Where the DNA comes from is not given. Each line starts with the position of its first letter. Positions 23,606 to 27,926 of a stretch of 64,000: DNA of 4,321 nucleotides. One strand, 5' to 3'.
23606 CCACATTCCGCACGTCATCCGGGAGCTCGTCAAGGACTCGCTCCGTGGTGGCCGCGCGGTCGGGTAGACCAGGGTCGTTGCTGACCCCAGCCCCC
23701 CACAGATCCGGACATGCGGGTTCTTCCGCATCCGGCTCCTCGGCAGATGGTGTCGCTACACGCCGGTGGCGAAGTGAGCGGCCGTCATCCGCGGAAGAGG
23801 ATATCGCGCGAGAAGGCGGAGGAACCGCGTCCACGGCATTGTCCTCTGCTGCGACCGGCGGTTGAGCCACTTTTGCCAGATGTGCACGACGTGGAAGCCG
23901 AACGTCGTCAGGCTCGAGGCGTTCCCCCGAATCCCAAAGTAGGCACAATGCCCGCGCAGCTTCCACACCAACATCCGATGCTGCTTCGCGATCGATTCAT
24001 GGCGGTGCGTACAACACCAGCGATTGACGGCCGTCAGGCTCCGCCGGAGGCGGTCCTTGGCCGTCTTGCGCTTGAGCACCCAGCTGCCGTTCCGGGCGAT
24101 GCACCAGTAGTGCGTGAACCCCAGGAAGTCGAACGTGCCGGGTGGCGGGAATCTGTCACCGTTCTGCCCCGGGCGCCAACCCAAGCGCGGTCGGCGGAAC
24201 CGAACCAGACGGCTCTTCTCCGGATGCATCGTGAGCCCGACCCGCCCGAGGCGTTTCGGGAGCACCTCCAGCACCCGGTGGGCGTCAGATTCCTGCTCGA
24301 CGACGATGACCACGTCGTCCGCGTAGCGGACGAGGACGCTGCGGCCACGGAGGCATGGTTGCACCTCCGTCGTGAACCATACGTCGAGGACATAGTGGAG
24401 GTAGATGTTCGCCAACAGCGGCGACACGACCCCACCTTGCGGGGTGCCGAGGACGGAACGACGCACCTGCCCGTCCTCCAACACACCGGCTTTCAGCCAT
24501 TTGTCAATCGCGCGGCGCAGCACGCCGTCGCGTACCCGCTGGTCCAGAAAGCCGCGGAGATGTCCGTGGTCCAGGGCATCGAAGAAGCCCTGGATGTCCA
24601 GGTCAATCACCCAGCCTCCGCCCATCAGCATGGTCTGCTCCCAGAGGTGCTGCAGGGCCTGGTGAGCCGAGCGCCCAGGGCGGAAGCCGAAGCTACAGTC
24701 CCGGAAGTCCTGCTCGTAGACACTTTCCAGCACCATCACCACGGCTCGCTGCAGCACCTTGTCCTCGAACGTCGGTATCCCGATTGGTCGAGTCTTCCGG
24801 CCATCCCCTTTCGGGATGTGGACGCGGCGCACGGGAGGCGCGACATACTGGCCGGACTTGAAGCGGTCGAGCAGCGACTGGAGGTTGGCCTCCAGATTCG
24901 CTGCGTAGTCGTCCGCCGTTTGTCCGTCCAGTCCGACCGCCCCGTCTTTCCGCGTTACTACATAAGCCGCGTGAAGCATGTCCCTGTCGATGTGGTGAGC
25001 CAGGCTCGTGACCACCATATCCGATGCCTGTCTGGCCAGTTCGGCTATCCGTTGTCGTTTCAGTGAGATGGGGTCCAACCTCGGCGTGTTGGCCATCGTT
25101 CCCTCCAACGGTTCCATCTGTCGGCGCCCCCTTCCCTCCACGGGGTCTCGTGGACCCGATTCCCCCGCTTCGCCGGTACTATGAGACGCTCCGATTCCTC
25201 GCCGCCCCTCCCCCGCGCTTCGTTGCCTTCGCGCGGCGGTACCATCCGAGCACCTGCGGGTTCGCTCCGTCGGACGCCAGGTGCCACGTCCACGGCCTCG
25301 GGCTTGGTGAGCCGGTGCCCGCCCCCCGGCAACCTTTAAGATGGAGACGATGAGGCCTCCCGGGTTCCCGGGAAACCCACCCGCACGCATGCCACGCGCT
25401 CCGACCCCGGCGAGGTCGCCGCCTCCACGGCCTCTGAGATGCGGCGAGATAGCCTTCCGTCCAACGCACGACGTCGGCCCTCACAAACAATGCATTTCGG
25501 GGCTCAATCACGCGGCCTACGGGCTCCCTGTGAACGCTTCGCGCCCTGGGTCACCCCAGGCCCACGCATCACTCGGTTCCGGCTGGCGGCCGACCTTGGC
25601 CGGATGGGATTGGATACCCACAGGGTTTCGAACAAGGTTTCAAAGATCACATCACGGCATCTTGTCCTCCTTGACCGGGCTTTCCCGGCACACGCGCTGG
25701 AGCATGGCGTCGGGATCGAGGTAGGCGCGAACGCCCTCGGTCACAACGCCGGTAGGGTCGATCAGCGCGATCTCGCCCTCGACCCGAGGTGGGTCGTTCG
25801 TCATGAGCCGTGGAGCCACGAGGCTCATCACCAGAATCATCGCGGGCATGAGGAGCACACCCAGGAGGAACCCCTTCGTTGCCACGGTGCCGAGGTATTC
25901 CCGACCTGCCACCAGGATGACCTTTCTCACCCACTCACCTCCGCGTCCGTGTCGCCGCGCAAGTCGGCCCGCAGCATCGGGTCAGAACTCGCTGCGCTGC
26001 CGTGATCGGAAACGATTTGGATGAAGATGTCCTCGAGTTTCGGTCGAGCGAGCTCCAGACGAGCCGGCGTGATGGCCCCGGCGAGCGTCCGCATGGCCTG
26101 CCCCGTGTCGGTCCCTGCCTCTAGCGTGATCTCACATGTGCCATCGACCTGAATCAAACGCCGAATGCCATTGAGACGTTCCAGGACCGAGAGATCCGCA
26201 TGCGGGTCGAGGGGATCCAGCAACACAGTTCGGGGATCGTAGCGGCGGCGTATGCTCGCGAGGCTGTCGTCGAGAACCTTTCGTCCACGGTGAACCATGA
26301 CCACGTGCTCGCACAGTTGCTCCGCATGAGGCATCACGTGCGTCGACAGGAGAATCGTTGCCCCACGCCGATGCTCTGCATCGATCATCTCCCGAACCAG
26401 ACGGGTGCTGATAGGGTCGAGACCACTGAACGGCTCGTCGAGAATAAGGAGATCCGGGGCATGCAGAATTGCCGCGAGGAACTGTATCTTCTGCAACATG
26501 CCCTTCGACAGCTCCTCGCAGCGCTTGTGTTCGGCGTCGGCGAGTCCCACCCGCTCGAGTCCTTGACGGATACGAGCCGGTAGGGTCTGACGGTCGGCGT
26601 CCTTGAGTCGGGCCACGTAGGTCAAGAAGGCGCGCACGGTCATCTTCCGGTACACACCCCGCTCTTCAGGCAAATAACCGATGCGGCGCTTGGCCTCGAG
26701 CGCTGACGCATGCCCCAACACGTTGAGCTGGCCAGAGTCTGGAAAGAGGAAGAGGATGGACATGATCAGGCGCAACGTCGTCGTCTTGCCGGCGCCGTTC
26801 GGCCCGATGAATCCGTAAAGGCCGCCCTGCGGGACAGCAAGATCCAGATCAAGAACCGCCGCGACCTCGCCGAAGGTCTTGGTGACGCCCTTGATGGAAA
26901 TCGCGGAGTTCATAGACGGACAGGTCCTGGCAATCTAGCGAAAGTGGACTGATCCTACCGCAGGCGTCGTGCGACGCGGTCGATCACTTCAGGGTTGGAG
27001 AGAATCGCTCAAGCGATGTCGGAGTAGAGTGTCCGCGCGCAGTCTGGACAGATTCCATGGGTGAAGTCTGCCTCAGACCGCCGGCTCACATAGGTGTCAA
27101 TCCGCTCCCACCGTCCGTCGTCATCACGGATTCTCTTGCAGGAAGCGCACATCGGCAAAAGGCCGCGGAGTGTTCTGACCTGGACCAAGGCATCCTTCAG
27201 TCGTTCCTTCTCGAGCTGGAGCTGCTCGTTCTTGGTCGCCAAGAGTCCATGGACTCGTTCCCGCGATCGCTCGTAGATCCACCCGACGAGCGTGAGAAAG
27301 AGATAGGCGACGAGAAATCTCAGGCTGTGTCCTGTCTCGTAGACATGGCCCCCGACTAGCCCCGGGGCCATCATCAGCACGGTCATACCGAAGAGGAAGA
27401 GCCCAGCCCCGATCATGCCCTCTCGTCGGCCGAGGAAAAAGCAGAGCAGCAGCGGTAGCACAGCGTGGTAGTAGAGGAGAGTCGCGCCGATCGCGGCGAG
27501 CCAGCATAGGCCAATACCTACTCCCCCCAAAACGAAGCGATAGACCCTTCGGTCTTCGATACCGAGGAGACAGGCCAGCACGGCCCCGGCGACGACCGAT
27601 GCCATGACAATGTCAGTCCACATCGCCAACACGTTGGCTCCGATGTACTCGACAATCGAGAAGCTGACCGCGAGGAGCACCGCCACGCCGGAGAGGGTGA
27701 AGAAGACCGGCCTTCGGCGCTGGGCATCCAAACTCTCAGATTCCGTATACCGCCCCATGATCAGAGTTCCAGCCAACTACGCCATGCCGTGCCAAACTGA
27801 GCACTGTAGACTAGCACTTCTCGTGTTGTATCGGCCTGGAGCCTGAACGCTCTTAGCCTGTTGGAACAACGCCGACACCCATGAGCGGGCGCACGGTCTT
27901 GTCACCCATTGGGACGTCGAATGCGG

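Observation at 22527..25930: Intact-looking group II intron inside a host gene in phase 0, with a readable EBS1-IBS1 match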

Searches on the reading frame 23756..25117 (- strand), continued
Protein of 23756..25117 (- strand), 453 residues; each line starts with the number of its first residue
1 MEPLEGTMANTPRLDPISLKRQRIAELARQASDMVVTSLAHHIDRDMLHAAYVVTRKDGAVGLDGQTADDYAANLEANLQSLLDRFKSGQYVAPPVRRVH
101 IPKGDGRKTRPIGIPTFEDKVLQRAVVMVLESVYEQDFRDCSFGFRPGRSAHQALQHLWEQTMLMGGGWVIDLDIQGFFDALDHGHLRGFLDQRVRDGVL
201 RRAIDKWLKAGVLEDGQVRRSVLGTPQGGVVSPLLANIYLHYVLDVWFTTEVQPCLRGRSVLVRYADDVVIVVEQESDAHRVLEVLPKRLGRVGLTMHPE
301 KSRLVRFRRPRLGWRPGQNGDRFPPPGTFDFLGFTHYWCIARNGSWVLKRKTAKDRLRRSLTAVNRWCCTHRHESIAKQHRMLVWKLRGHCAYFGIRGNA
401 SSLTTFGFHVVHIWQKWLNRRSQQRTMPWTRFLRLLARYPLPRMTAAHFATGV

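Call 53: search_dna_similar(query=window:23756-25096:-, collection=plasmids, mode=protein, max_evalue=1e-90, max_rows=60, rows=spread)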
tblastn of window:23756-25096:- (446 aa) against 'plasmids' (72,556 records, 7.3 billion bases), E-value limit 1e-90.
Records with a match: 3342; places in all: 3737; records where one place covers at least 80% of the query: 3340.
Best place of each record, by identity: <60% 3342.
By first word of the organism name: Klebsiella 2837; Escherichia 147; Enterobacter 122; Citrobacter 42; Sinorhizobium 37; Salmonella 35; Rhizobium 27; Raoultella 18; Bradyrhizobium 17; Serratia 7; and 26 more.
By predicted mobility (MOB-suite, as given by PLSDB): conjugative 1875; mobilizable 892; non-mobilizable 575.
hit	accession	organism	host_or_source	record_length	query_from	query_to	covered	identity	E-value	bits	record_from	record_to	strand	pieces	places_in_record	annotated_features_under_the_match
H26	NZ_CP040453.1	Halomonas sp. PA16-9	-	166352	1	435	98%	57.0%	3e-154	491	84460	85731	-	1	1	ltrA: group II intron reverse transcriptase/maturase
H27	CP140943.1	Sinorhizobium meliloti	Medicago lupulina,whole organism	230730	15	435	94%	44.3%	2e-99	333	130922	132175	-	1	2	ltrA: group II intron reverse transcriptase/maturase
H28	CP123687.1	Salmonella enterica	animal-cattle-steer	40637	1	441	99%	41.3%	4e-92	312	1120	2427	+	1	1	ltrA: group II intron reverse transcriptase/maturase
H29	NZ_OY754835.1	Escherichia coli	-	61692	1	441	99%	41.3%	4e-92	312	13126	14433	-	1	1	ltrA: group II intron reverse transcriptase/maturase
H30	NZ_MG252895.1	Escherichia coli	-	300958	1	441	99%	41.3%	4e-92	312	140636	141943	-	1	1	ltrA: group II intron reverse transcriptase/maturase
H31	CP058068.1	Escherichia coli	culture,Pooled pig faecal samples ...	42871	1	441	99%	41.3%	1e-91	310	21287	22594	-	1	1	none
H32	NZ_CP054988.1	Klebsiella pneumoniae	Shatin WWTPs_90 WWTPs influent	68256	1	441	99%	41.3%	1e-91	310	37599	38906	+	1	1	none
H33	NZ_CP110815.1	Escherichia coli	dog,cell culture,transconjugant from ...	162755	1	441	99%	41.3%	1e-91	310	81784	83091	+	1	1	none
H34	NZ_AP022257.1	Klebsiella sp. WP8-S18-ESBL-06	-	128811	1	441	99%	41.0%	2e-91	310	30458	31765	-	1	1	ltrA: group II intron reverse transcriptase/maturase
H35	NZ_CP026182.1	Klebsiella pneumoniae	-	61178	1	441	99%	41.0%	4e-91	309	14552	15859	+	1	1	ltrA: group II intron reverse transcriptase/maturase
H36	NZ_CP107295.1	Klebsiella pneumoniae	Homo sapiens,sputum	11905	1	441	99%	41.0%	5e-91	308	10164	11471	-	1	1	ltrA: group II intron reverse transcriptase/maturase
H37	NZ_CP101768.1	Klebsiella pneumoniae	Homo sapiens,pure culture,sputum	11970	1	441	99%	41.0%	5e-91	308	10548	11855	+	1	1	ltrA: group II intron reverse transcriptase/maturase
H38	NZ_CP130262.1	Klebsiella pneumoniae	elephant,mixed culture,feces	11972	1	441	99%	41.0%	5e-91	308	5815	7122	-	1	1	ltrA: group II intron reverse transcriptase/maturase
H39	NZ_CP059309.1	Klebsiella pneumoniae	Homo sapiens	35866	1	441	99%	41.0%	5e-91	308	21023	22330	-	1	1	ltrA: group II intron reverse transcriptase/maturase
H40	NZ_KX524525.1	Klebsiella pneumoniae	-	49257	1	441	99%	41.0%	5e-91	308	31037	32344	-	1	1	ltrA: group II intron reverse transcriptase/maturase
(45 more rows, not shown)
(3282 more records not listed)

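Call 54: get_annotated_region(hit=H27, flank=2500)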
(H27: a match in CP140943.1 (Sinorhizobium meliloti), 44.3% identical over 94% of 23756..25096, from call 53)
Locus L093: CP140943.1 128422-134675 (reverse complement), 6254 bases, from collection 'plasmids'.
description: Sinorhizobium meliloti strain ml66 plasmid pSymB, complete sequence
organism: Sinorhizobium meliloti (NCBI taxid 382)
taxonomy: Bacteria; Pseudomonadota; Alphaproteobacteria; Hyphomicrobiales; Rhizobiaceae; Sinorhizobium; Sinorhizobium meliloti
host: -; source: Medicago lupulina,whole organism; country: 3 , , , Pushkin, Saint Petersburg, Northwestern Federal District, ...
typing (MOB-suite, as given by PLSDB): conjugative; replicon rep_cluster_546; relaxase MOBP; mating-pair formation MPF_T
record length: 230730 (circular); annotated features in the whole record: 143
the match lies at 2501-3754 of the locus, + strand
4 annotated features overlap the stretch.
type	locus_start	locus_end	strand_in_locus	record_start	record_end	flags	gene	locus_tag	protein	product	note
CDS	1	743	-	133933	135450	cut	ltrA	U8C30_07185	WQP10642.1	group II intron reverse transcriptase/maturase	-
CDS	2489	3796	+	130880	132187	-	ltrA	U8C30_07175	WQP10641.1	group II intron reverse transcriptase/maturase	-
CDS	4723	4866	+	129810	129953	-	-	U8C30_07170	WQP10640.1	hypothetical protein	-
CDS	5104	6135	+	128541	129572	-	-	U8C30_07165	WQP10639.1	aspartate-semialdehyde dehydrogenase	-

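Call 55: get_annotated_region(hit=H6, flank=2500)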
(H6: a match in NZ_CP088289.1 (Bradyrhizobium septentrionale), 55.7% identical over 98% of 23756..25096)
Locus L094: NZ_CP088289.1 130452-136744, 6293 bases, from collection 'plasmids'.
description: Bradyrhizobium septentrionale strain 162S2 plasmid pBs162S2a, complete sequence
organism: Bradyrhizobium septentrionale (NCBI taxid 1404411)
taxonomy: Bacteria; Pseudomonadota; Alphaproteobacteria; Hyphomicrobiales; Nitrobacteraceae; Bradyrhizobium; Bradyrhizobium septentrionale
host: -; source: Glycine max cv. AC Glengarry,Cell culture,Root nodule from soybean plant inoculated with root zone soil from ...; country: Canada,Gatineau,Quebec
typing (MOB-suite, as given by PLSDB): conjugative; replicon rep_cluster_506; relaxase MOBP; mating-pair formation MPF_T
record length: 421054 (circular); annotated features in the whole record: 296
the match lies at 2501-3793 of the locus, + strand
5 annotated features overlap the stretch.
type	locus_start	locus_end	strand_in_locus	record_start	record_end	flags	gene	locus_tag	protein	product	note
CDS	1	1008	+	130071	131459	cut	-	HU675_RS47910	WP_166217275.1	tryptophan 7-halogenase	-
CDS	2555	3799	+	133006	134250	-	ltrA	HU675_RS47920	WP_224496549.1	group II intron reverse transcriptase/maturase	GO:0000373 - Group II intron splicing [Evidence IEA]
CDS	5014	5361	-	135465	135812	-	tnpB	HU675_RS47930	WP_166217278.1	IS66 family insertion sequence element accessory protein TnpB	-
CDS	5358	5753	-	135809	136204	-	-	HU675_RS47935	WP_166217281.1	transposase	-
CDS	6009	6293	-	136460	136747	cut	-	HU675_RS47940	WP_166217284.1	hypothetical protein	-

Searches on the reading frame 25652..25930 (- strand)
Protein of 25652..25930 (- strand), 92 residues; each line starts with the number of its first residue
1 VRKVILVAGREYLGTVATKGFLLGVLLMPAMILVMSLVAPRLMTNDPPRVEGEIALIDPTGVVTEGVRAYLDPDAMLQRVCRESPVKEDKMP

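Call 36: find_encoding_contigs(protein=window:25652-25930:-, flank=6000, max_places=8)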
Protein window:25652-25930:- (92 aa): no gene with exactly this product is on record in the collection.

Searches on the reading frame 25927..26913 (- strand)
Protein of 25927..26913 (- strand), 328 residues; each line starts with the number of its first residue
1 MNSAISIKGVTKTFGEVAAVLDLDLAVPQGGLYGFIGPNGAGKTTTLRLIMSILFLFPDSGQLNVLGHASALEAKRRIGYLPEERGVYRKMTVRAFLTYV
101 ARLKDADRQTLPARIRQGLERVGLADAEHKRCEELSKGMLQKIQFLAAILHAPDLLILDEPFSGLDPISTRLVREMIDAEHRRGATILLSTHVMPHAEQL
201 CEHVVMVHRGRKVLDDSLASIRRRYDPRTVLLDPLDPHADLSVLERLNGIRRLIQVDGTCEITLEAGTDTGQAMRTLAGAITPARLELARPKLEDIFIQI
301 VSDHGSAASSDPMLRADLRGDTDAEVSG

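Call 6: search_protein_families(library=pfam, proteins=[window:25927-26913:-])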
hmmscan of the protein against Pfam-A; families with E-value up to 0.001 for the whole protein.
window:25927-26913:- (328 aa): 4 families
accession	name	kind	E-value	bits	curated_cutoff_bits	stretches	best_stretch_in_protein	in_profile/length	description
PF00005.33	ABC_tran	-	3e-23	83.4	25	1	22-162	3-136/137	ABC transporter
PF13304.12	AAA_21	-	1.3e-17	65.2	27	1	134-192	237-298/304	AAA domain, putative AbiEii toxin, Type IV TA system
PF13732.12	DrrA1-3_C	-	1.4e-07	32.6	27.4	1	218-301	3-81/81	ATP-binding protein DrrA1-3-like, C-terminal domain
PF13514.12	AAA_27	-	0.00034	20.7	22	1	22-73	18-69/206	AAA domain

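Call 7: search_protein_families(library=ncbifam, proteins=[window:25927-26913:-])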
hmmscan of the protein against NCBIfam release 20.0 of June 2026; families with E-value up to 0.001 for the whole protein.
window:25927-26913:- (328 aa): 176 families (the best 25 are shown)
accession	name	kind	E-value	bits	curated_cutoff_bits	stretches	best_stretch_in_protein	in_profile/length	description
TIGR03522.1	GldA_ABC_ATP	equivalog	2.2e-58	198.1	402.6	1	5-300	3-300/301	gliding motility-associated ABC transporter ATP-binding subunit GldA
TIGR01188.1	drrA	subfamily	2.1e-54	184.9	312.45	1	12-301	1-301/302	daunorubicin resistance ABC transporter, ATP-binding protein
NF033858.1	ABC2_perm_RbbA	equivalog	2e-46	158.4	1050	1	3-224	265-487/909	ribosome-associated ATPase/putative transporter RbbA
TIGR03740.1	galliderm_ABC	subfamily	2.1e-40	138.8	309.75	1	6-216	2-206/223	lantibiotic protection ABC transporter ATP-binding subunit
NF010060.0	PRK13537.1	equivalog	2.4e-40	138.4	521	1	3-215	14-227/314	nodulation factor ABC transporter ATP-binding protein NodI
NF010059.0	PRK13536.1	equivalog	6.4e-39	133.6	549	1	2-299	41-334/342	nodulation factor ABC transporter ATP-binding protein NodI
TIGR01288.1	nodI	equivalog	1.1e-37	129.6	424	1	2-300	2-296/303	nodulation factor ABC transporter ATP-binding protein NodI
TIGR03864.1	PQQ_ABC_ATP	hypoth_equivalog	4e-37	127.9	302.25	1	4-226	1-224/236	ABC transporter, ATP-binding subunit, PQQ-dependent alcohol dehydrogenase system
TIGR04406.1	LPS_export_lptB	equivalog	5.9e-34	117.4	240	1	6-222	3-223/239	LPS export ABC transporter ATP-binding protein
NF047565.1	PSM_export_PmtA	equivalog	1.2e-32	113.4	350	1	5-226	3-220/282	phenol-soluble modulin export ABC transporter ATP-binding protein PmtA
TIGR01186.1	proV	subfamily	4.5e-29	101.7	326.6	1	14-211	3-207/363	betaine/proline/choline family ABC transporter ATP-binding protein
TIGR03265.1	PhnT2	equivalog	7.7e-29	101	457.7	1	3-211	3-212/353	putative 2-aminoethylphosphonate ABC transporter ATP-binding protein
NF000106.1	40850658_otr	exception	1.1e-28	100.4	750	1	3-260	12-266/351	oxytetracycline efflux ABC transporter Otr(C) ATP-binding subunit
TIGR00968.1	3a0106s01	subfamily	3e-28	99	342.75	1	5-218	1-215/237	sulfate ABC transporter ATP-binding protein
TIGR02673.1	FtsE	equivalog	2.2e-26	92.9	264.85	1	5-210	2-213/214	cell division ATP-binding protein FtsE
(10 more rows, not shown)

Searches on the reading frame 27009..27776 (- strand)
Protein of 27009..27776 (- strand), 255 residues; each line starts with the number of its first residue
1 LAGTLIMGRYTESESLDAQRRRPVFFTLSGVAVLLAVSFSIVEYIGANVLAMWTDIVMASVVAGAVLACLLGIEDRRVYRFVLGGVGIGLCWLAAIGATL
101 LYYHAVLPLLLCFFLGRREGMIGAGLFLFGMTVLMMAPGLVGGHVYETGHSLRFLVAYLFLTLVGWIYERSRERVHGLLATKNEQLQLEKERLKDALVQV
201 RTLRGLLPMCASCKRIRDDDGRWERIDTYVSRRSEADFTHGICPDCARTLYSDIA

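Call 6: search_protein_families(library=pfam, proteins=[window:27009-27776:-])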
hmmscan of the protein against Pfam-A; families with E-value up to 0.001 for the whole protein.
window:27009-27776:- (255 aa): 1 family
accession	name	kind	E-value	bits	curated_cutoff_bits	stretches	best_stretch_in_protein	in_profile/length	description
PF20966.2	MASE6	-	5.8e-09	36.6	27.4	1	19-176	6-167/170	MASE6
